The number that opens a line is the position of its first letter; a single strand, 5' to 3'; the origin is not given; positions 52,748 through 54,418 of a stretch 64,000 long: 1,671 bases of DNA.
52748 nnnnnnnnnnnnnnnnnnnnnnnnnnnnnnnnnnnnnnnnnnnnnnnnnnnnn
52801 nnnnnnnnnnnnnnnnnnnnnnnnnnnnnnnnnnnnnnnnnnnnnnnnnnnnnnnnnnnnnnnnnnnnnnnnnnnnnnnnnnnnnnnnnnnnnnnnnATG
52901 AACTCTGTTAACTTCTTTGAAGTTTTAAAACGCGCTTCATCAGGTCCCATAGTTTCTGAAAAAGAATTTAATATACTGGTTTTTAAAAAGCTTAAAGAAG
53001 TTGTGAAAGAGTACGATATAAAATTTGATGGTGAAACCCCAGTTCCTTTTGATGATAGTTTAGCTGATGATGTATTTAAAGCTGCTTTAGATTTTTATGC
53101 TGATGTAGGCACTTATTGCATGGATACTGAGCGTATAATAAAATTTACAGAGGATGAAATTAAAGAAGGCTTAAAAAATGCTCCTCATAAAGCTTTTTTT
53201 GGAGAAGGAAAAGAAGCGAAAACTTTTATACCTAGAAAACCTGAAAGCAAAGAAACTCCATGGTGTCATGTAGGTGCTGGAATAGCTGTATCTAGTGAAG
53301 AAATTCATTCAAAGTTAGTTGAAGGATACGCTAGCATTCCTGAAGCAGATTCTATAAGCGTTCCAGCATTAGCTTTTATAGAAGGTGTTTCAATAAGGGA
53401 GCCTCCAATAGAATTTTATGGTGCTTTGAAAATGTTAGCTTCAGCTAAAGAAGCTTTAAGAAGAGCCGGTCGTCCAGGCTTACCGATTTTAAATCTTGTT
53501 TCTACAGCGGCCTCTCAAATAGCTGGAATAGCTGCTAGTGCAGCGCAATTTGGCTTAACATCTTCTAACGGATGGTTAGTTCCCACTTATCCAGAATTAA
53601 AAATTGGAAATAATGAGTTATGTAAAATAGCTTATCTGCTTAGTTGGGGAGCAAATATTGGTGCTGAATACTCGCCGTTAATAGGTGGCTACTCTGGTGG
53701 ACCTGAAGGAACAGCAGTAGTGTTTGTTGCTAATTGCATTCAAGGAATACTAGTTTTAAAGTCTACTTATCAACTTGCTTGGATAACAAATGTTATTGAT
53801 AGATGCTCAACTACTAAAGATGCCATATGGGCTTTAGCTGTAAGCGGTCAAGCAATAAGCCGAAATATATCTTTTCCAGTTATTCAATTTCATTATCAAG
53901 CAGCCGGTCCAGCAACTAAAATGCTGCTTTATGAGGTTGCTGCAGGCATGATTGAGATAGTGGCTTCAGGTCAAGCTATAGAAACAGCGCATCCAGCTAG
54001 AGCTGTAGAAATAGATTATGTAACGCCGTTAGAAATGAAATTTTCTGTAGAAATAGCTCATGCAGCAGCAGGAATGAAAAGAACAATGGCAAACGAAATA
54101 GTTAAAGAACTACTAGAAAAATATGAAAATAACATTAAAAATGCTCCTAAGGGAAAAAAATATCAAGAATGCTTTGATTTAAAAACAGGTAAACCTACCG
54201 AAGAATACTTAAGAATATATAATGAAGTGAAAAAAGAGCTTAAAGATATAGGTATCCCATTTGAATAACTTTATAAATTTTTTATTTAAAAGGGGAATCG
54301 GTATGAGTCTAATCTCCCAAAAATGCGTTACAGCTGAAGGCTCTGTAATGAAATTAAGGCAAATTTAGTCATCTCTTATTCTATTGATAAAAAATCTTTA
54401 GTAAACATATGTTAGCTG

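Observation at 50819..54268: Two non-pyrrolysine MtmB-family paralogs flanking a B12-binding corrinoid protein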

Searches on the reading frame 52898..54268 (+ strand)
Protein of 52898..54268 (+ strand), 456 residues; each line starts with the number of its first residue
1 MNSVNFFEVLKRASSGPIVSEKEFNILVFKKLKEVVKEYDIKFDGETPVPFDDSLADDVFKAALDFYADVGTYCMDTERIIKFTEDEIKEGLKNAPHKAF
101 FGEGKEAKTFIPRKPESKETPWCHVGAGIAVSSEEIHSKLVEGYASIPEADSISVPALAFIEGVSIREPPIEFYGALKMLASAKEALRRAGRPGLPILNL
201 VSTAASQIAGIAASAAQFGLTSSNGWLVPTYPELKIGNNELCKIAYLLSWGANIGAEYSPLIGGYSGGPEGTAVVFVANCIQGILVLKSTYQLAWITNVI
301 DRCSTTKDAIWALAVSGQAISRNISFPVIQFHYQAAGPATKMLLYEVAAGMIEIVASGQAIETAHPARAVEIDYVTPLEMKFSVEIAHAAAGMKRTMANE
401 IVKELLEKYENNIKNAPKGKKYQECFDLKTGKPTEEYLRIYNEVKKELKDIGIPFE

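Call 3: search_protein_families(library=pfam, proteins=[window:52898-54268:+], max_evalue=0.01)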
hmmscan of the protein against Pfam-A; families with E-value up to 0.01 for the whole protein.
window:52898-54268:+ (456 aa): 1 family
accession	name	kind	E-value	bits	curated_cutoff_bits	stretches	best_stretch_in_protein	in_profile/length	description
PF05369.18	MtmB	-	2.6e-95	320.4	25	1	5-453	2-450/450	Monomethylamine methyltransferase MtmB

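Call 4: search_protein_families(library=ncbifam, proteins=[window:52898-54268:+], max_evalue=0.01)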
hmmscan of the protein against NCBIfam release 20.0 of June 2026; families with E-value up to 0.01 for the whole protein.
window:52898-54268:+ (456 aa): 0 families

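Call 6: search_solved_structures(query=window:52898-54268:+, show_alignments=2, max_evalue=0.001)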
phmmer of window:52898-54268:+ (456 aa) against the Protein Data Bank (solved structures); distinct sequences matched with E-value up to 0.001: 2.
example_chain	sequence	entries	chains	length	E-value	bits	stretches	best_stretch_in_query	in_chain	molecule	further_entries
1l2q_A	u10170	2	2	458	1.1e-58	202.2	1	5-455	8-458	monomethylamine methyltransferase | Monomethylamine methyltransferase mtmB1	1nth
1tv2_A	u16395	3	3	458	1.4e-58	201.9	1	5-455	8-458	Monomethylamine methyltransferase mtmB1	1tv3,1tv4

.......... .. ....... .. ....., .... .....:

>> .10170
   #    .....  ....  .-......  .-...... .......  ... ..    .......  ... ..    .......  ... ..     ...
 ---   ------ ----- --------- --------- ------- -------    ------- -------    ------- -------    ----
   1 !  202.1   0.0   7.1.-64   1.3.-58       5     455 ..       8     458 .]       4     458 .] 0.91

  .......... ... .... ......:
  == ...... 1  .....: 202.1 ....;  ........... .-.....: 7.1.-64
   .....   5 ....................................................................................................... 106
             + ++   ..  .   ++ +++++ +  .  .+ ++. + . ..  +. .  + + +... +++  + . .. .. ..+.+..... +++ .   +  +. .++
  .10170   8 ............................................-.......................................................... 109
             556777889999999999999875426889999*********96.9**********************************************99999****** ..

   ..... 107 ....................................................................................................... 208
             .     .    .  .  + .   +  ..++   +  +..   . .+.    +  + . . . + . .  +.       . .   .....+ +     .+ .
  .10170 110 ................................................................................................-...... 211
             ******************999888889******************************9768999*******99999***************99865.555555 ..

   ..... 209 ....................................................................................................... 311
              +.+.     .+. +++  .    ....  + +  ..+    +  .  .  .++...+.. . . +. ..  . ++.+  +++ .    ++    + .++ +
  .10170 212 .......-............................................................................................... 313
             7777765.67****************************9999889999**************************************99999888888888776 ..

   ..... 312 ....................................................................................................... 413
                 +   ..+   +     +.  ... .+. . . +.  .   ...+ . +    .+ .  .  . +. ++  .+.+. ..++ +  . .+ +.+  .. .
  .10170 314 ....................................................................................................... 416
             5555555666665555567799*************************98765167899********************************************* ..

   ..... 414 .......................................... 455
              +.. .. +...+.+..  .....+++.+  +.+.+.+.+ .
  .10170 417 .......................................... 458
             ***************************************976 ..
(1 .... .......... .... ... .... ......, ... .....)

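Call 8: find_homologous_proteins(query=window:52898-54268:+)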
Query window:52898-54268:+ (456 aa): 928 proteins with E <= 0.001 among 8000 candidates; the best 120 are listed.
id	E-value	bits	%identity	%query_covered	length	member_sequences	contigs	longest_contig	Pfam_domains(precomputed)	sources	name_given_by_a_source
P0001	6.2e-275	930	90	100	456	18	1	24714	PF05369.19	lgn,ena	-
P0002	4.6e-221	752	73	100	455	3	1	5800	PF05369.19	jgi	-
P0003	7.5e-194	663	64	99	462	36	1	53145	PF05369.19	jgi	jgi:methylamine--corrinoid protein Co-methyltransferase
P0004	3.8e-191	654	61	100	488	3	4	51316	PF05369.19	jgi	-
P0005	1.6e-188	645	62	99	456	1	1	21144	PF05369.19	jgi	jgi:methylamine--corrinoid protein Co-methyltransferase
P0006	5.3e-188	643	62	100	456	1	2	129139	PF05369.19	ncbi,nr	ncbi:monomethylamine:corrinoid methyltransferase [Candidatus Bathyarchaeota archaeon]|nr:monomethyla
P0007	1.5e-187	642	63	100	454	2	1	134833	PF05369.19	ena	-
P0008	4.1e-187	640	62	100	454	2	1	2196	PF05369.19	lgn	-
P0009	7.6e-187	640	62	99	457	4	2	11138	PF05369.19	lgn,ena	-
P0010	7.9e-186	636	63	99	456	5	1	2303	PF05369.19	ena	-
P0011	1.1e-185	636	63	96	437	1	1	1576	PF05369.19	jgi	-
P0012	1.3e-185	635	63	100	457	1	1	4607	PF05369.19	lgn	-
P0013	6.6e-184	630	61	100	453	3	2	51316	PF05369.19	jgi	-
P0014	3.0e-182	624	62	100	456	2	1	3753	PF05369.19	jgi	-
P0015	1.4e-181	622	61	97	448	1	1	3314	PF05369.19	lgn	-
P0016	5.3e-174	597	61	94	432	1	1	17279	PF05369.19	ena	-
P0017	2.8e-155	535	53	99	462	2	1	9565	PF05369.19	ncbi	-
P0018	3.0e-155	535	53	99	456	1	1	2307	PF05369.19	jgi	jgi:methylamine--corrinoid protein Co-methyltransferase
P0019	5.3e-155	535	54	100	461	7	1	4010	PF05369.19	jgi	jgi:hypothetical protein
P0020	9.2e-155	534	53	95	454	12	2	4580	PF05369.19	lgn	-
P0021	5.0e-154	531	52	99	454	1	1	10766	PF05369.19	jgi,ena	-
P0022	2.6e-153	529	54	99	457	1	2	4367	PF05369.19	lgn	-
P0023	5.2e-153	528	53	100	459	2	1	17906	PF05369.19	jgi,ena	-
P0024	1.6e-151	523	53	99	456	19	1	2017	PF05369.19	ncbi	-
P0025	1.8e-151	523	52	99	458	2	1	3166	PF05369.19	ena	-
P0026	2.4e-151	523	53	99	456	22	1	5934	PF05369.19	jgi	jgi:methylamine--corrinoid protein Co-methyltransferase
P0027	6.1e-151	521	52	99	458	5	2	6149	PF05369.19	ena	-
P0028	9.9e-151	521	53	99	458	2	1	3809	PF05369.19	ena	-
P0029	1.2e-150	520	53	99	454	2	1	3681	PF05369.19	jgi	jgi:hypothetical protein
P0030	4.5e-150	518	52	99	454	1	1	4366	PF05369.19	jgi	-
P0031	5.7e-150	518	52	99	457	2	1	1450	PF05369.19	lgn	-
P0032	1.3e-149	517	52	99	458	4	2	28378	PF05369.19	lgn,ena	-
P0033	1.6e-149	517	55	99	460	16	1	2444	PF05369.19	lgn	-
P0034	2.3e-149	516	53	99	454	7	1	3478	PF05369.19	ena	-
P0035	9.0e-149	514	52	99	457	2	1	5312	PF05369.19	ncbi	-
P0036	9.9e-149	514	52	100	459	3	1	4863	PF05369.19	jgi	jgi:methylamine--corrinoid protein Co-methyltransferase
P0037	1.0e-148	514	53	99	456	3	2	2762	PF05369.19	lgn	-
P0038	1.1e-148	514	52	99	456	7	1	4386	PF05369.19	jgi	-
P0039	1.3e-148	514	52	100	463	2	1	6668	PF05369.19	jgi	-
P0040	1.7e-148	513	51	99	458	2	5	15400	PF05369.19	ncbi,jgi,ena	jgi:methylamine--corrinoid protein Co-methyltransferase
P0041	1.9e-148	513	52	99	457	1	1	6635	PF05369.19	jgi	jgi:hypothetical protein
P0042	2.0e-148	513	52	99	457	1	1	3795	PF05369.19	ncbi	ncbi:MAG: monomethylamine:corrinoid methyltransferase [Chloroflexota bacterium]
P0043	2.9e-148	512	51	99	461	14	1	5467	PF05369.19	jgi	-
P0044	3.2e-148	512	52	99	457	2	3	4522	PF05369.19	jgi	jgi:methylamine--corrinoid protein Co-methyltransferase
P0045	3.3e-148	512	52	99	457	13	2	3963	PF05369.19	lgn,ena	-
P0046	3.3e-148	512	52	100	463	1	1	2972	PF05369.19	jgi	-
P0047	4.6e-148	512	52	99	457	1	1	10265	PF05369.19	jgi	jgi:hypothetical protein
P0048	6.2e-148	511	51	99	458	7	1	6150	PF05369.19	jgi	-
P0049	6.8e-148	511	52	99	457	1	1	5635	PF05369.19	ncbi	-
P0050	7.4e-148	511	52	99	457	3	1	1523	PF05369.19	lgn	-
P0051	9.1e-148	511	51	99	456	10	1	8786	PF05369.19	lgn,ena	-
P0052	9.5e-148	511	52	99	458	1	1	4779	PF05369.19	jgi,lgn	-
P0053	1.3e-147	510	52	99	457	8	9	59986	PF05369.19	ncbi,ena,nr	ncbi:MAG: monomethylamine:corrinoid methyltransferase [Anaerolineales bacterium]|nr:monomethylamine:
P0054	1.4e-147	510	52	99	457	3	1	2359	PF05369.19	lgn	-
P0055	1.9e-147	510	52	99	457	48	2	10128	PF05369.19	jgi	jgi:methylamine--corrinoid protein Co-methyltransferase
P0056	1.9e-147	510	53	99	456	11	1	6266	PF05369.19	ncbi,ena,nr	ncbi:MAG: monomethylamine:corrinoid methyltransferase [Anaerolineales bacterium]|nr:monomethylamine:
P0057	3.5e-147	509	52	99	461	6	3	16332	PF05369.19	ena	-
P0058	4.0e-147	509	52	99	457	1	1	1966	PF05369.19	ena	-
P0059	4.1e-147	509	52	99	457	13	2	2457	PF05369.19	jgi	jgi:methylamine--corrinoid protein Co-methyltransferase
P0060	5.1e-147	508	51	99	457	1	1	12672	PF05369.19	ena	-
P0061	6.8e-147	508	53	99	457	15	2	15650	PF05369.19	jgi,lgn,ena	-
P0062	7.3e-147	508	52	99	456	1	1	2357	PF05369.19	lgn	-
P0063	7.9e-147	508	51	99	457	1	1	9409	PF05369.19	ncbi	-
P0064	9.1e-147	507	51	99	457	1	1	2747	PF05369.19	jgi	jgi:methylamine--corrinoid protein Co-methyltransferase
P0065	9.6e-147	507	52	99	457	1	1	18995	PF05369.19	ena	-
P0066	1.1e-146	507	51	99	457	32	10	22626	PF05369.19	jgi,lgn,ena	-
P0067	1.1e-146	507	51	99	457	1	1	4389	PF05369.19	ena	-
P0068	1.2e-146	507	66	75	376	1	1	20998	PF05369.19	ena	-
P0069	1.4e-146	507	52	98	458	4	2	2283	PF05369.19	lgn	-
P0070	1.4e-146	507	51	99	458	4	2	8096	PF05369.19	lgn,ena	-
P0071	1.6e-146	507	52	99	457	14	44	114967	PF05369.19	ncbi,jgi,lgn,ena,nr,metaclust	ncbi:MAG: monomethylamine:corrinoid methyltransferase [Anaerolineae bacterium]|jgi:methylamine--corr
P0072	1.7e-146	507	51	99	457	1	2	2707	PF05369.19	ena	-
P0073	1.9e-146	506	51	99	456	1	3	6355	PF05369.19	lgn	-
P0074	2.4e-146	506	52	99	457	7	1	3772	PF05369.19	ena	-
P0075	3.2e-146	506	51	99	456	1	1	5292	PF05369.19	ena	-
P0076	3.5e-146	506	52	99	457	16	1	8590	PF05369.19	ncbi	-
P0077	3.5e-146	506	50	99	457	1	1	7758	PF05369.19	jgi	jgi:hypothetical protein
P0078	3.7e-146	505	52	99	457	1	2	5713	PF05369.19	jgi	jgi:methylamine--corrinoid protein Co-methyltransferase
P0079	3.8e-146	505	51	99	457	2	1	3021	PF05369.19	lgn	-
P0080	3.9e-146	505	52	99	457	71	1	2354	PF05369.19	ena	-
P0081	3.9e-146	505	51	100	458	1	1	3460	PF05369.19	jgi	jgi:methylamine--corrinoid protein Co-methyltransferase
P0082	4.2e-146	505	52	99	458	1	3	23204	PF05369.19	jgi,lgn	-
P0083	5.0e-146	505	51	99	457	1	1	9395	PF05369.19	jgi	jgi:hypothetical protein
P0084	5.8e-146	505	53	99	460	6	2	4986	PF05369.19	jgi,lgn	-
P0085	6.0e-146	505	52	99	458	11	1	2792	PF05369.19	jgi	jgi:hypothetical protein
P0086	6.6e-146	505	51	99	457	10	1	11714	PF05369.19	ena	-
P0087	7.7e-146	504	51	99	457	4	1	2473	PF05369.19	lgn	-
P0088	8.4e-146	504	51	99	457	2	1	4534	PF05369.19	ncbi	-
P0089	9.7e-146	504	52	99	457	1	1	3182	PF05369.19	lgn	-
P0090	1.1e-145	504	50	100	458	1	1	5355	PF05369.19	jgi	jgi:methylamine--corrinoid protein Co-methyltransferase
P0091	1.1e-145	504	51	99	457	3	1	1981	PF05369.19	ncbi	-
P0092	1.3e-145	504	52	99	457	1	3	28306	PF05369.19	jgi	-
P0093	1.5e-145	503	51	99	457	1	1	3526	PF05369.19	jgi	-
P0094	1.5e-145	503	52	99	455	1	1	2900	PF05369.19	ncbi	-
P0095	1.8e-145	503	52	99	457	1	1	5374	PF05369.19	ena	-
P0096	2.0e-145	503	51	99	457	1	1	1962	PF05369.19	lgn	-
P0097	2.4e-145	503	52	99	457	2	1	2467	PF05369.19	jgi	-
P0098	2.4e-145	503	51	99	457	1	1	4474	PF05369.19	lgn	-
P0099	2.7e-145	503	52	99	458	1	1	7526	PF05369.19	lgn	-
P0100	3.0e-145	502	51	99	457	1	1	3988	PF05369.19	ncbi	-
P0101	3.3e-145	502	51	99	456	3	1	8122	PF05369.19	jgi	jgi:methylamine--corrinoid protein Co-methyltransferase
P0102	3.8e-145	502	51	99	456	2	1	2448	PF05369.19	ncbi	-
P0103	4.0e-145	502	51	99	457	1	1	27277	PF05369.19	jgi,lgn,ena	-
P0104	4.3e-145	502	51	99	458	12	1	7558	PF05369.19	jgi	-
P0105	5.8e-145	502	51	99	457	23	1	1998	PF05369.19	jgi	jgi:hypothetical protein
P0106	7.6e-145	501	49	99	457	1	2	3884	PF05369.19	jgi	jgi:methylamine--corrinoid protein Co-methyltransferase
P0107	8.8e-145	501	51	99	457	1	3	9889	PF05369.19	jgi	-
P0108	9.4e-145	501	50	99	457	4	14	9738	PF05369.19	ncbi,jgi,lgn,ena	-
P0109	1.1e-144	501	51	100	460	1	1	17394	PF05369.19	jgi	jgi:hypothetical protein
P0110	1.2e-144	500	50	99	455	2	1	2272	PF05369.19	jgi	-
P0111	2.3e-144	500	51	99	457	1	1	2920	PF05369.19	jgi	jgi:hypothetical protein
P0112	2.3e-144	500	51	99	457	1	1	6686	PF05369.19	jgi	-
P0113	2.4e-144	499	50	99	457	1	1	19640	PF05369.19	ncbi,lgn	-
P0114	2.7e-144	499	51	99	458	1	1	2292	PF05369.19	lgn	-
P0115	3.4e-144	499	50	99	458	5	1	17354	PF05369.19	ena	-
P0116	4.0e-144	499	50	99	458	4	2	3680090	PF05369.19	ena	-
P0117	4.4e-144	499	51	99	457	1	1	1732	PF05369.19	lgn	-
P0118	4.8e-144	498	51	99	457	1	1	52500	PF05369.19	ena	-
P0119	6.4e-144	498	51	99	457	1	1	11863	PF05369.19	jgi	-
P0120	6.8e-144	498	51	99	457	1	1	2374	PF05369.19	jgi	jgi:methylamine--corrinoid protein Co-methyltransferase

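Call 17: find_encoding_contigs(protein=window:52898-54268:+, flank=10000, max_places=4)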
Protein window:52898-54268:+ (456 aa): 1 contig read that carries it; 1 place shown.
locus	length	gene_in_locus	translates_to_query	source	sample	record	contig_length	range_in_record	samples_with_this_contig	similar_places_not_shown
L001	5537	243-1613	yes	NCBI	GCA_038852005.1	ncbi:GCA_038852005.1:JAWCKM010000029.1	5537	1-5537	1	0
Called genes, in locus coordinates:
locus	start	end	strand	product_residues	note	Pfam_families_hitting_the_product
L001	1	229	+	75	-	PF02310:B12-binding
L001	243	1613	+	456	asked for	PF05369:MtmB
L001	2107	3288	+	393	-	PF08714:Fae, PF00215:OMPdecase, PF00834:Ribul_P_3_epim (weak)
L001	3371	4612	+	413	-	PF07690:MFS_1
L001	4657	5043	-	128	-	PF01850:PIN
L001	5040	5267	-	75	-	-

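Call 28: find_related_loci(query=A1, collection=genome_contigs, flank=10000)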
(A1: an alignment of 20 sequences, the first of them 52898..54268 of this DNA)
Query A1 (456 aa) in genome_contigs; peptide patterns used: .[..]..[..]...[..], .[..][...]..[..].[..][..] (x = any residue, [..] = any of these).
113 stretches matched a pattern; 81 encode a relative of the query (tblastn E <= 1e-3); the best 80 are kept; 76 distinct loci.
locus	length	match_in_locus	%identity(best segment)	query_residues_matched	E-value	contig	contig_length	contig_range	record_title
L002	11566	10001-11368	62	1-456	0e+0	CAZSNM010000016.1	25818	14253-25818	MAG TPA_asm: uncultured Candidatus Bathyarchaeia archaeon isolate SRP104967_co1_100 genome assembly, contig: NODE_620_le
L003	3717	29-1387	63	4-456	0e+0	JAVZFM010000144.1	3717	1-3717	MAG: Candidatus Bathyarchaeia archaeon isolate DRTY-6_201803_bins_58 DRTY-6_201803_bins_58_scaffold_144, whole genome sh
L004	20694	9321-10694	52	1-455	8e-158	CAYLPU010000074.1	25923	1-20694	MAG TPA_asm: uncultured Anaerolineales bacterium isolate binchicken_co243_290 genome assembly, contig: NODE_1343_length_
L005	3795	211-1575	52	4-455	4e-162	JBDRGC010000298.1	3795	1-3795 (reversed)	MAG: Chloroflexota bacterium isolate MEGAHIT-group-1.410 k141_3076788, whole genome shotgun sequence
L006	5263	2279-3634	53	4-453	2e-154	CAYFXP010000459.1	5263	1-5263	MAG TPA_asm: uncultured Syntrophobacterales bacterium isolate ERP108616_co1_46 genome assembly, contig: k119_1408787, wh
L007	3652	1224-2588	50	4-455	5e-158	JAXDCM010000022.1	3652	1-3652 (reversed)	MAG: Syntrophales bacterium isolate POMEDNA-B44 Raw1_k127_1027096, whole genome shotgun sequence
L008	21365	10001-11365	50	4-455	8e-151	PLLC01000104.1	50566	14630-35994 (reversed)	MAG: Syntrophaceae bacterium isolate fen_1170 73.20120800_E3X.7_contig_21377, whole genome shotgun sequence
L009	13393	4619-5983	51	5-456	4e-149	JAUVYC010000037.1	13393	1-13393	MAG: Spirochaetota bacterium isolate CSMAG_1232 CSMAG_1232_k141_1589275_length_13393_cov_8.5439, whole genome shotgun se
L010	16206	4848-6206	49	4-453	5e-149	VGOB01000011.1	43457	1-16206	MAG: Chloroflexi bacterium isolate K_DeepCast_250m_m1_199 K_DeepCast_250m_m1_199_Ga0194125_10001243, whole genome shotgu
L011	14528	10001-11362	51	5-455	6e-149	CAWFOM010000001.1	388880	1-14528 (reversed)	MAG: uncultured delta proteobacterium isolate MFD05942.bin.3.94 genome assembly, contig: contig_10830, whole genome shot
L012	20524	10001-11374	52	1-455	5e-149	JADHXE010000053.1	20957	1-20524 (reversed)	MAG: Anaerolineales bacterium isolate BS750m-G45 BS-750m-C3733, whole genome shotgun sequence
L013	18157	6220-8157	50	2-456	6e-147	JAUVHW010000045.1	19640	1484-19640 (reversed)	MAG: Ardenticatenales bacterium isolate CSMAG_412 CSMAG_412_k141_1213730_length_19640_cov_9.9063, whole genome shotgun s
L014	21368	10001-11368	51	4-456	7e-147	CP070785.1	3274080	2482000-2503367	MAG: Chloroflexota bacterium isolate bin156 chromosome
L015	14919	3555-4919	50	5-456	1e-145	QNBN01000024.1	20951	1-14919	MAG: Spirochaetes bacterium isolate B62_G9 B62_Guay9_scaffold_01485, whole genome shotgun sequence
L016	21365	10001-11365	52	4-455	2e-145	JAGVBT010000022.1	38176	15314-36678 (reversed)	MAG: Deltaproteobacteria bacterium isolate DeMMO6_17 c_000000012580, whole genome shotgun sequence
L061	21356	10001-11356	33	6-455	2e-75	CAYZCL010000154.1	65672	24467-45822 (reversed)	MAG TPA_asm: uncultured Desulfobacteraceae bacterium isolate binchicken_co219_27 genome assembly, contig: k141_378762, w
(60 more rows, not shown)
